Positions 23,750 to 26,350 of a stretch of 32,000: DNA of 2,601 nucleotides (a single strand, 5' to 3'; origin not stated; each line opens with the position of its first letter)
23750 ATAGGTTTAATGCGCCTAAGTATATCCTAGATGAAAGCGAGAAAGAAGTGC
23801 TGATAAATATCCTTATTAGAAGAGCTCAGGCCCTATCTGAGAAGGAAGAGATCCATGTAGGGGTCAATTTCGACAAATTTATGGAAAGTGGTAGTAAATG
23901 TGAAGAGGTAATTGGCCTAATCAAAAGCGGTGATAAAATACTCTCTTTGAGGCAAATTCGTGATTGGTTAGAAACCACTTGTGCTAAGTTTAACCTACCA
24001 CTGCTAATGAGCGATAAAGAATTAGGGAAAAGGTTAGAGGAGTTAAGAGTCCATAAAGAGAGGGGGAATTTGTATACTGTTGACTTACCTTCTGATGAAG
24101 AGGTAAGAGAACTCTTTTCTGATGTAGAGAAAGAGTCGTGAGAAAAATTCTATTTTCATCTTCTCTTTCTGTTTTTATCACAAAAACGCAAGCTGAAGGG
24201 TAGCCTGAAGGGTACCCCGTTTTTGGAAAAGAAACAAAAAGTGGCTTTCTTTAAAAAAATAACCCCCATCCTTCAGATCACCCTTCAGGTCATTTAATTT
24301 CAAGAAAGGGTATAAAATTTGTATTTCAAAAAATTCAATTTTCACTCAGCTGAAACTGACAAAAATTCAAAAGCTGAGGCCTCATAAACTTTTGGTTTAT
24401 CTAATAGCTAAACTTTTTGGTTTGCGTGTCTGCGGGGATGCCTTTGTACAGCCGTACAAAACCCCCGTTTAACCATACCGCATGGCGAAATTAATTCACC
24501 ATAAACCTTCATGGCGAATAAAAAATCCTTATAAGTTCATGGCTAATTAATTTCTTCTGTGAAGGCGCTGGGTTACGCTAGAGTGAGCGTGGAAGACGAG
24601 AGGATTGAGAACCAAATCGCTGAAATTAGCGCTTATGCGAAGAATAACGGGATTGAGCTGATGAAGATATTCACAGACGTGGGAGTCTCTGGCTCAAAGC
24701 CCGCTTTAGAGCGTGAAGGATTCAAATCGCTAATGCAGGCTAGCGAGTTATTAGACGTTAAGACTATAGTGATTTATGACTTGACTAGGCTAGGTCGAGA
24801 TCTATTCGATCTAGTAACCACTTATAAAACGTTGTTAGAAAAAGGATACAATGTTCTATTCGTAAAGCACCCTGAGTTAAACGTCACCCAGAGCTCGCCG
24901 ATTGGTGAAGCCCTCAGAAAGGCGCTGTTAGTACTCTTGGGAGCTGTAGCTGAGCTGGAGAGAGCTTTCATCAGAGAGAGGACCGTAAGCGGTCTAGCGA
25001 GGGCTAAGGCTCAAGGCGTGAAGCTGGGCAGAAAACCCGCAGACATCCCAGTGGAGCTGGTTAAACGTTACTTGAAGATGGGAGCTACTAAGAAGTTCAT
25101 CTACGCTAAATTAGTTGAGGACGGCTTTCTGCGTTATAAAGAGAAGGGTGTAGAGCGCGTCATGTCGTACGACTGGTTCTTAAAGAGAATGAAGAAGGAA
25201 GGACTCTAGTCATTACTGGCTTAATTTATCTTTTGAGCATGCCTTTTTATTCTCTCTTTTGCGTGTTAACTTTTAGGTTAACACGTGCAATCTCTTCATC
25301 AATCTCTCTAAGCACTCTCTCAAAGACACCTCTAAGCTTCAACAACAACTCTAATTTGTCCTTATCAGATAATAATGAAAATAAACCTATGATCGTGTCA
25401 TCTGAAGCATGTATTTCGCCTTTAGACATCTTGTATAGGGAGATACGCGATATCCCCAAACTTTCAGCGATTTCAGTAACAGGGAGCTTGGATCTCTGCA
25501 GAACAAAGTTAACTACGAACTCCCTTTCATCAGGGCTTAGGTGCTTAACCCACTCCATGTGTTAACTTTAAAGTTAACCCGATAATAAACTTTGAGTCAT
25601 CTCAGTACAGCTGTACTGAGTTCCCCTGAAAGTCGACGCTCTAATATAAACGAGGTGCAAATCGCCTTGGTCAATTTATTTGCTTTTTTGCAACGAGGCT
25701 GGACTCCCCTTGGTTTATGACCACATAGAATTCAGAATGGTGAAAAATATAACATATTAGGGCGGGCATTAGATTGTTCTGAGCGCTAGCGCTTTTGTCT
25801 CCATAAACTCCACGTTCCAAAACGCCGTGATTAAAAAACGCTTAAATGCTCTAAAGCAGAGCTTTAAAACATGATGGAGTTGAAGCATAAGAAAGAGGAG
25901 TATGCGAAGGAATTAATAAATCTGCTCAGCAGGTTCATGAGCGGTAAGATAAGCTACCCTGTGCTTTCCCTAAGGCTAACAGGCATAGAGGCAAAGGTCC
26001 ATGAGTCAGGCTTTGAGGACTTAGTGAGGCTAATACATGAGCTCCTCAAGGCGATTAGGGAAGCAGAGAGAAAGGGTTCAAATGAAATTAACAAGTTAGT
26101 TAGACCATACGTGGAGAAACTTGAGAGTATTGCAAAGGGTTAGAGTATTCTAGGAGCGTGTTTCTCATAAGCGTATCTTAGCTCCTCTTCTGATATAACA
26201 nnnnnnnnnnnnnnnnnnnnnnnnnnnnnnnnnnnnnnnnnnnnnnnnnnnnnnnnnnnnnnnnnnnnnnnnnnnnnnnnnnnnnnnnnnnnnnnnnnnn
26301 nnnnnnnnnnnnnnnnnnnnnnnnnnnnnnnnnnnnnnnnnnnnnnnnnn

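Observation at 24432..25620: Serine recombinase cassette bracketed by two related GC-centred palindromes (possible resolution, excision or inversion module)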

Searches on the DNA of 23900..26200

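Call 98: search_rna_families(source=window, start=23900, end=26200, threshold=evalue, max_evalue=1)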
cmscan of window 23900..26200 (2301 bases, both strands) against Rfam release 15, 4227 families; matches with E-value up to 1: 0.
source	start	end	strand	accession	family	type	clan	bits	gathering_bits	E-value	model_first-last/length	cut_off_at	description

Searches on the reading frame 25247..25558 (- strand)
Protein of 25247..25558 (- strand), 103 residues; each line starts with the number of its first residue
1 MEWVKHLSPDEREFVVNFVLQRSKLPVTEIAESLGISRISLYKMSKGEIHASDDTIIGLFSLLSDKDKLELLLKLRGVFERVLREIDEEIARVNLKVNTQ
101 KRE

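Call 6: search_protein_families(library=pfam, proteins=[window:25247-25558:-], max_evalue=0.01)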
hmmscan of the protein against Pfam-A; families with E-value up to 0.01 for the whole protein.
window:25247-25558:- (103 aa): 1 family
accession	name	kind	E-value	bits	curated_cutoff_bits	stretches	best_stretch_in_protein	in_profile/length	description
PF16544.10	STAR_dimer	-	0.0022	17.9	26.3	1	59-94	9-41/53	Homodimerisation region of STAR domain protein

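Call 27: find_homologous_proteins(query=window:25250-25558:-, max_evalue=0.001)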
Query window:25250-25558:- (103 aa): 1 proteins with E <= 0.001 among 1 candidates.
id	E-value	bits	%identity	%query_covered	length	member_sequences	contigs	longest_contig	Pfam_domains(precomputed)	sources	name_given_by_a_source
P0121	2.4e-57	209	100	100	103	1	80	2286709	-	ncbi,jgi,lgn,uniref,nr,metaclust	ncbi:hypothetical protein [Sulfolobus acidocaldarius]|uniref:Uncharacterized protein n=4 Tax=Sulfolo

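Call 37: search_protein_representatives(protein=window:25250-25558:-)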
Query: 103 residues. Proteins with E-value up to 0.001 (for the whole library): 12; up to 1e-10: 2; up to 1e-30: 1. The best 12 are listed.
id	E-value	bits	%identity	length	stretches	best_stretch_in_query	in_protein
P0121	7.7e-58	209.0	100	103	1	1-103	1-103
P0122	7.2e-19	84.3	42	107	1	1-93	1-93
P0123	7.7e-09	52.2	40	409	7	16-43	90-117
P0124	1.7e-07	47.9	39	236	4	9-53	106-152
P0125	5.2e-07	46.3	42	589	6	19-43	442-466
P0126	1.2e-05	41.9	37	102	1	1-86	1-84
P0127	3.4e-05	40.5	46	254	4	25-51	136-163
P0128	3.3e-04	37.4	33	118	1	3-74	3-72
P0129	4.0e-04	37.1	31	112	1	3-85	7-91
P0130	4.6e-04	36.9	44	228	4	21-52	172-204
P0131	6.4e-04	36.4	44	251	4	23-51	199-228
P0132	8.3e-04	36.1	44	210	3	20-49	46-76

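Call 42: find_encoding_contigs(protein=P0122, flank=5000, max_places=6)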
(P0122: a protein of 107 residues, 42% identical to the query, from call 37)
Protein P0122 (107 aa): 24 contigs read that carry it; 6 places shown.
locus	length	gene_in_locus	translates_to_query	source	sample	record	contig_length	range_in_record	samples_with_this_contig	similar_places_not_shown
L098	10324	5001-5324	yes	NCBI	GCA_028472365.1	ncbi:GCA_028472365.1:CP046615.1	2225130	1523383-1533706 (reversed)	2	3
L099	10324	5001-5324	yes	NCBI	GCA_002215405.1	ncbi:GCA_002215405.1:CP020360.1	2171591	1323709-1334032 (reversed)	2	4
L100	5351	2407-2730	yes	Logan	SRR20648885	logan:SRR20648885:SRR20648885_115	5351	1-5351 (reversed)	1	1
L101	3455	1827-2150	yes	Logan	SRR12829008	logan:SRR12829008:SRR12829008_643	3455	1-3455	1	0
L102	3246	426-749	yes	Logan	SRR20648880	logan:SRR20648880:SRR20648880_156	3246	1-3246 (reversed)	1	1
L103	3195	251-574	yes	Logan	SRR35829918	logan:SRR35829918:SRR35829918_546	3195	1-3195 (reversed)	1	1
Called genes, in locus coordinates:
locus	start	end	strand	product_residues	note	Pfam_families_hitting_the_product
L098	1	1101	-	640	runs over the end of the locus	PF05317:Thermopsin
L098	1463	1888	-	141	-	-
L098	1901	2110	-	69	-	-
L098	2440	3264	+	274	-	PF16795:Phage_integr_3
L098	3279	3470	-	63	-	-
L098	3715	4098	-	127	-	-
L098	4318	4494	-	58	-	-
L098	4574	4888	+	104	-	-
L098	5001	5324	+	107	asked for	PF04545:Sigma70_r4 (faint)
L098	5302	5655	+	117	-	-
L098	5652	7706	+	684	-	PF27228:MTBMA_p00010_2nd (weak)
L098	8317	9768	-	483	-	PF00083:Sugar_tr, PF07690:MFS_1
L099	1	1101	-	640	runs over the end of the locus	PF05317:Thermopsin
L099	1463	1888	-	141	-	-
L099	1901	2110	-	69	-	-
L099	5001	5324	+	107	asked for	PF04545:Sigma70_r4 (faint)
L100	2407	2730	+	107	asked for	PF04545:Sigma70_r4 (faint)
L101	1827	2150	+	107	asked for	PF04545:Sigma70_r4 (faint)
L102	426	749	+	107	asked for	PF04545:Sigma70_r4 (faint)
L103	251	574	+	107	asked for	PF04545:Sigma70_r4 (faint)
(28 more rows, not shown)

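Call 45: find_encoding_contigs(protein=P0126, flank=3000, max_places=3)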
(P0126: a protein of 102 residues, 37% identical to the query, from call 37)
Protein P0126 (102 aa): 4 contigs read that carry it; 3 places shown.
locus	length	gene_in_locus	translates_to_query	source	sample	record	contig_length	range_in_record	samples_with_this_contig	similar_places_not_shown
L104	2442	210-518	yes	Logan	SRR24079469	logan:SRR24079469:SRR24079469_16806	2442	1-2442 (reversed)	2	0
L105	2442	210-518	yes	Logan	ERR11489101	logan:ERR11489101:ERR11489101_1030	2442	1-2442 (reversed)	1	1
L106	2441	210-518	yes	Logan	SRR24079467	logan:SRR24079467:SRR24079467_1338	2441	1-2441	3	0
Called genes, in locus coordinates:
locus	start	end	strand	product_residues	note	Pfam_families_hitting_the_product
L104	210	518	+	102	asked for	-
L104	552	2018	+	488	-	-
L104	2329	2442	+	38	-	?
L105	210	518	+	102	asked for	-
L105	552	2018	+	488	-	-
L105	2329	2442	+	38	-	?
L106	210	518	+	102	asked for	-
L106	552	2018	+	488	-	-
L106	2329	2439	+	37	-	?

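Call 46: find_encoding_contigs(protein=P0128, flank=3000, max_places=3)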
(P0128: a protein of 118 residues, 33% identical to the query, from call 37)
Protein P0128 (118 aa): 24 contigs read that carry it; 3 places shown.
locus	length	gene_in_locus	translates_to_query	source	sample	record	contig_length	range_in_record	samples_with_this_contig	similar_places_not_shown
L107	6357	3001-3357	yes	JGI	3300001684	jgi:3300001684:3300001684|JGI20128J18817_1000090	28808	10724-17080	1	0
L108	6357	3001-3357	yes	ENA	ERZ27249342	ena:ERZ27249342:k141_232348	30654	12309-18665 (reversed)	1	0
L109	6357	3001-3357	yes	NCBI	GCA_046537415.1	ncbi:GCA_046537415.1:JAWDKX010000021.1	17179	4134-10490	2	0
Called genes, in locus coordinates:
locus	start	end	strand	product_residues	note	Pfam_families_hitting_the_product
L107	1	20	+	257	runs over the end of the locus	PF07819:PGAP1 (faint), PF12146:Hydrolase_4, PF00561:Abhydrolase_1, PF12697:Abhydrolase_6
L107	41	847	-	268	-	-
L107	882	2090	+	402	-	PF00155:Aminotran_1_2, PF12897:Asp_aminotransf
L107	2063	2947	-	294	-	-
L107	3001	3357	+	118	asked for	PF01381:HTH_3 (weak)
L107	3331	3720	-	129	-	-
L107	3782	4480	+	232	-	PF09958:DUF2192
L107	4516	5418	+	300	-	PF02082:Rrf2 (weak), PF03444:WHD_HrcA, PF00571:CBS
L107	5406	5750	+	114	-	-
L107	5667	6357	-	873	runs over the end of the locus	PF04851:ResIII, PF00270:DEAD, PF00271:Helicase_C, PF19306:WHD_Lhr, PF08494:DEAD_assoc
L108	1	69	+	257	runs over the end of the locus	PF07819:PGAP1 (faint), PF12146:Hydrolase_4, PF00561:Abhydrolase_1, PF12697:Abhydrolase_6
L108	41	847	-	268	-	PF00994:MoCF_biosynth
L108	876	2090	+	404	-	PF00155:Aminotran_1_2, PF12897:Asp_aminotransf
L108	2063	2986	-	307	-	-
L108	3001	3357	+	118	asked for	PF01381:HTH_3 (weak)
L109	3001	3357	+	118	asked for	PF01381:HTH_3 (weak)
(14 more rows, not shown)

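Call 47: find_encoding_contigs(protein=P0129, flank=3000, max_places=3)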
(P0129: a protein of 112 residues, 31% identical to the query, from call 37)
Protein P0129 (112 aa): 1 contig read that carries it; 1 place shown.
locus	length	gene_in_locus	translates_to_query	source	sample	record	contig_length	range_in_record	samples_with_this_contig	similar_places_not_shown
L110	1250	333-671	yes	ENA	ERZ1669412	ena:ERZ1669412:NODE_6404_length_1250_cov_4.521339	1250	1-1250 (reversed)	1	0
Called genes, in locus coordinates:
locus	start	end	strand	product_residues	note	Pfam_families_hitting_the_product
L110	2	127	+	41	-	?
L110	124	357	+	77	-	-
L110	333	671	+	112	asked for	PF01381:HTH_3 (weak)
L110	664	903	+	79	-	-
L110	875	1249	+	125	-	?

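Call 56: search_protein_families(library=pfam, alignment_id=A2, max_evalue=1)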
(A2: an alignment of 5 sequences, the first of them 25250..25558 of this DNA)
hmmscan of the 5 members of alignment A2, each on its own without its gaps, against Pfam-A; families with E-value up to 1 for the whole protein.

A. member 1, window:25250-25558:- (103 aa): 11 families
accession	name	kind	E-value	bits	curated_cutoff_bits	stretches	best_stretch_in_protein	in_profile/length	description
PF16544.10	STAR_dimer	-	0.0022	17.9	26.3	1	59-94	9-41/53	Homodimerisation region of STAR domain protein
PF13384.12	HTH_23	-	0.01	16.1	24.6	1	20-43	15-36/50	Homeodomain-like domain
PF21716.3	dnstrm_HI1420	-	0.013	15.8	27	1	27-60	46-79/90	Probable addiction module antidote protein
PF02796.21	HTH_7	-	0.03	14.9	23.8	1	23-43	20-40/45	Helix-turn-helix domain of resolvase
PF09862.15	DUF2089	-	0.034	14.3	33.4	1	7-37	1-29/47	Domain of unknown function (DUF2089)-HTH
PF13309.12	HTH_22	-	0.041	14.4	29.6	1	27-43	44-60/63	HTH domain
PF01381.28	HTH_3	-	0.058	13.9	23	1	23-59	8-44/55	Helix-turn-helix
PF04545.22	Sigma70_r4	-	0.06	13.3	24.1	1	5-38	3-34/50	Sigma-70, region 4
PF08279.18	HTH_11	-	0.089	13.1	25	1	17-42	7-33/55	HTH domain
PF12728.13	HTH_17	-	0.094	13.4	27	1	27-52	4-30/51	Helix-turn-helix domain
PF02954.25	HTH_8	-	0.14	12.4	22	1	20-44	14-39/42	Bacterial regulatory protein, Fis family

B. families by the number of members that match (of 5 scanned): 33 families (the first 25 are shown)
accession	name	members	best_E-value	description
PF01381.28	HTH_3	4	3.3e-07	Helix-turn-helix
PF13560.12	HTH_31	3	0.0055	Helix-turn-helix domain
PF04545.22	Sigma70_r4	2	1.4e-05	Sigma-70, region 4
PF08279.18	HTH_11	2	0.0012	HTH domain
PF08281.18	Sigma70_r4_2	2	0.0053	Sigma-70, region 4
PF13384.12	HTH_23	2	0.01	Homeodomain-like domain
PF15943.11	YdaS_toxin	2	0.044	Bacterial toxin YdaS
PF18024.7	HTH_50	2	0.061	Helix-turn-helix domain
PF16509.11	KORA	1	0.00041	TrfB plasmid transcriptional repressor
PF16544.10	STAR_dimer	1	0.0022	Homodimerisation region of STAR domain protein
PF24892.1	UTP6_C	1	0.0071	U3 small nucleolar RNA-associated protein 6 C-terminal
PF13744.12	HTH_37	1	0.0084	Helix-turn-helix domain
PF01418.23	HTH_6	1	0.012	Helix-turn-helix domain, rpiR family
PF21716.3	dnstrm_HI1420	1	0.013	Probable addiction module antidote protein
PF02796.21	HTH_7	1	0.03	Helix-turn-helix domain of resolvase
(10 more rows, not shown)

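Call 59: predict_structure(alignment_id=A2)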
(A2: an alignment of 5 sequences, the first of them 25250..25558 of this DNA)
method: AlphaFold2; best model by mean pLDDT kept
length: 103 residues; sequences in the alignment: 5
mean_pLDDT: 92.9   pTM: 0.78
mean pLDDT of the five models: 92.9, 92.1, 92.1, 92.0, 91.7
residues with pLDDT >= 90: 89; 70-90: 10; 50-70: 4; < 50: 0
segments of 3 or more residues with pLDDT < 50: none
pLDDT, mean of each block of 10 residues (from residue 1): 92 97 94 96 96 97 96 95 93 81 63
secondary structure, 60 per line:
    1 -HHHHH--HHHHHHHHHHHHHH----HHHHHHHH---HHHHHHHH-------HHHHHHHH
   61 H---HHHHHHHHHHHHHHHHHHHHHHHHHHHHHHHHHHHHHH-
elements in order: H2-6 H9-22 H27-34 H38-45 H53-61 H65-102

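Call 62: fold_search(model_id=the predicted structure, library=pdb)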
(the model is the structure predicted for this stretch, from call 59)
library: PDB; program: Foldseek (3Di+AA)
matches with E <= 10: 626; with E <= 0.001: 0
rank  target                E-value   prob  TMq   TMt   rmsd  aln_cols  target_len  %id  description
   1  2ofy_A                3.8e-02  1.00  0.46  0.55   3.1        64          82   22  Crystal structure of putative XRE-family transcriptional regulator from Rhodococcus sp. (released 2007-01-16)
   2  3f51_A                4.3e-02  1.00  0.53  0.58   5.4        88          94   18  Crystal Structure of the clp gene regulator ClgR from Corynebacterium glutamicum (released 2008-11-18)
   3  5woq_B                5.5e-02  1.00  0.52  0.60   4.0        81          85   15  Crystal structure of an XRE family protein transcriptional regulator from Mycobacterium smegmatis (released 2017-08-16)
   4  3g5g_N                5.8e-02  1.00  0.50  0.64   2.9        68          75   13  Crystal Structure of the Wild-Type Restriction-Modification Controller Protein C.Esp1396I (released 2009-08-25)
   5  2ofy_B                6.2e-02  0.99  0.42  0.51   3.9        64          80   22  Crystal structure of putative XRE-family transcriptional regulator from Rhodococcus sp. (released 2007-01-16)
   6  3f51_F                7.4e-02  0.99  0.51  0.55   5.9        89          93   19  Crystal Structure of the clp gene regulator ClgR from Corynebacterium glutamicum (released 2008-11-18)
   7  3ufd_F                7.9e-02  1.00  0.50  0.64   2.9        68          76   13  C.Esp1396I bound to its highest affinity operator site OM (released 2012-07-11)
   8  3f51_D                8.9e-02  0.99  0.50  0.55   5.5        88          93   19  Crystal Structure of the clp gene regulator ClgR from Corynebacterium glutamicum (released 2008-11-18)
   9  5woq_C                9.5e-02  0.99  0.51  0.61   4.0        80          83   15  Crystal structure of an XRE family protein transcriptional regulator from Mycobacterium smegmatis (released 2017-08-16)
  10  3f51_C                1.0e-01  0.96  0.46  0.52   5.7        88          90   17  Crystal Structure of the clp gene regulator ClgR from Corynebacterium glutamicum (released 2008-11-18)
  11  5woq_A                1.1e-01  0.99  0.50  0.62   3.6        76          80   13  Crystal structure of an XRE family protein transcriptional regulator from Mycobacterium smegmatis (released 2017-08-16)
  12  4i6u_D                1.2e-01  0.99  0.50  0.64   2.9        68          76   13  Crystal Structure of a Y37F mutant of the Restriction-Modification Controller Protein C.Esp1396I (released 2013-11-13)
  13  3f51_B                1.2e-01  0.97  0.49  0.53   5.4        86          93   16  Crystal Structure of the clp gene regulator ClgR from Corynebacterium glutamicum (released 2008-11-18)
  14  3f51_E                1.3e-01  0.98  0.53  0.57   5.3        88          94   18  Crystal Structure of the clp gene regulator ClgR from Corynebacterium glutamicum (released 2008-11-18)
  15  3g5g_D                1.4e-01  0.99  0.50  0.63   2.9        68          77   13  Crystal Structure of the Wild-Type Restriction-Modification Controller Protein C.Esp1396I (released 2009-08-25)
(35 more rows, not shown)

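Call 96: search_protein_families(library=phrogs, proteins=[window:25247-25558:-], max_evalue=0.001)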
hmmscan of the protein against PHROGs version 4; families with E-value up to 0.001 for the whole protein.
window:25247-25558:- (103 aa): 1 family
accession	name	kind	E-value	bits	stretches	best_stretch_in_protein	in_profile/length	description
phrog_16553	-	transcription regulation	3.8e-06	27.9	1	5-82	5-82/92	transcriptional repressor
